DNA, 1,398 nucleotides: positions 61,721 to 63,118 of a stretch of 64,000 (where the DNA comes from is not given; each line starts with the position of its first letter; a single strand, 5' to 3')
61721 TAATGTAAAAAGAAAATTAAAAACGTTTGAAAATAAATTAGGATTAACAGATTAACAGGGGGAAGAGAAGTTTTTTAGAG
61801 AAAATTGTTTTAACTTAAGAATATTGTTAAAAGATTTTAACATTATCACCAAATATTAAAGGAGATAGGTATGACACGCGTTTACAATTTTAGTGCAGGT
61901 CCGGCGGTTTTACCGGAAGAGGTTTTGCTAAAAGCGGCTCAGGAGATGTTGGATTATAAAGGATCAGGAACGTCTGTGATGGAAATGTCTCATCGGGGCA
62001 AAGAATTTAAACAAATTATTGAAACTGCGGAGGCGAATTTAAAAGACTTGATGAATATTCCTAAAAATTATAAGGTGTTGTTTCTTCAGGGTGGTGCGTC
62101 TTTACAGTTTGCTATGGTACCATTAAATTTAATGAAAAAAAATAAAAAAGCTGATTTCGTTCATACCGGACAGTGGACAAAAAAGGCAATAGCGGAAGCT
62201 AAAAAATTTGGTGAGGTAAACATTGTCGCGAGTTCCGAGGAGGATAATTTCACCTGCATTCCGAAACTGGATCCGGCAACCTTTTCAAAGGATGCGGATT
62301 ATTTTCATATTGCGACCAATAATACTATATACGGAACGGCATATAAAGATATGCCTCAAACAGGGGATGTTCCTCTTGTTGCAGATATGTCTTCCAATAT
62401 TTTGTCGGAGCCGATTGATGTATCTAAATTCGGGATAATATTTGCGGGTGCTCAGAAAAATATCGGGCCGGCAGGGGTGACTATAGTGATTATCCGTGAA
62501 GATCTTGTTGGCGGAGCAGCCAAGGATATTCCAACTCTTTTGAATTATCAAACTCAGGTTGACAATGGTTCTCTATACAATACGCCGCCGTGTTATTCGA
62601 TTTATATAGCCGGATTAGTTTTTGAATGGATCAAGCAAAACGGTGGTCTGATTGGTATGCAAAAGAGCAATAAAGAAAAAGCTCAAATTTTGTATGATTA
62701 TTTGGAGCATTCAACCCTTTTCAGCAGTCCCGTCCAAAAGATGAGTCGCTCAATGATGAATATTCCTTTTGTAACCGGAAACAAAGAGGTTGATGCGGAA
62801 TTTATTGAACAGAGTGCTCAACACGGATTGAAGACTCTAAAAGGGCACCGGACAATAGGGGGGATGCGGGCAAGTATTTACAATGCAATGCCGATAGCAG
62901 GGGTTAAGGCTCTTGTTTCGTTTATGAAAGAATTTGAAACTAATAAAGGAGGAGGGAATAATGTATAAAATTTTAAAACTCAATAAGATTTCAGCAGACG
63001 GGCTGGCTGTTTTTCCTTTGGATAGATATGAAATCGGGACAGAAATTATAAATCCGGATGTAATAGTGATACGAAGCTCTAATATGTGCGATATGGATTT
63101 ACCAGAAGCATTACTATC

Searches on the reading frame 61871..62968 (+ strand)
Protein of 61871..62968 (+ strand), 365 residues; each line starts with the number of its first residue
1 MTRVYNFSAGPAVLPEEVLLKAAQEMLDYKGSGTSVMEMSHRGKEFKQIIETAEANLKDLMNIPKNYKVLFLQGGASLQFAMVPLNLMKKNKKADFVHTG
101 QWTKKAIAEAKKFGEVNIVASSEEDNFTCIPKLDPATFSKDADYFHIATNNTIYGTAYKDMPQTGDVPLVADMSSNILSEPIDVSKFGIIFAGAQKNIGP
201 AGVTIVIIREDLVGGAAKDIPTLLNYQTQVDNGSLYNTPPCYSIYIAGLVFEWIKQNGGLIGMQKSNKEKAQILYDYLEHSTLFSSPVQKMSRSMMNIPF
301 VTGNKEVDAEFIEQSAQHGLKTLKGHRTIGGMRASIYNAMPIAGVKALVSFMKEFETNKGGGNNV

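Call 47: search_protein_families(library=ncbifam, proteins=[window:61871-62968:+], max_evalue=0.00001)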
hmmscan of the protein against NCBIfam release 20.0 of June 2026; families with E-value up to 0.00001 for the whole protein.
window:61871-62968:+ (365 aa): 7 families
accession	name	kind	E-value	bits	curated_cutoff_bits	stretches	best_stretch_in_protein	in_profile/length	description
NF003764.0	PRK05355.1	equivalog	1.5e-169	563.6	253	1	1-359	1-356/357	3-phosphoserine/phosphohydroxythreonine transaminase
TIGR01364.1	serC_1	equivalog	6.1e-158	525.4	443.6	1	4-357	1-356/358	phosphoserine transaminase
NF009112.0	PRK12462.1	equivalog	8e-113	376.9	563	1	5-358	7-363/365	phosphoserine transaminase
TIGR01366.1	serC_3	equivalog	6e-18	65.2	401.65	1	30-345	23-347/361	phosphoserine transaminase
NF002841.0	PRK03080.1-2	equivalog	2.2e-09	36.8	477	1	35-314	35-325/389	phosphoserine transaminase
TIGR03301.1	PhnW-AepZ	equivalog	6.5e-08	32.3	360.8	1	36-279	19-276/355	2-aminoethylphosphonate aminotransferase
TIGR01365.1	serC_2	equivalog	5.2e-06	25.8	448.2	0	35-310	26-312/374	phosphoserine transaminase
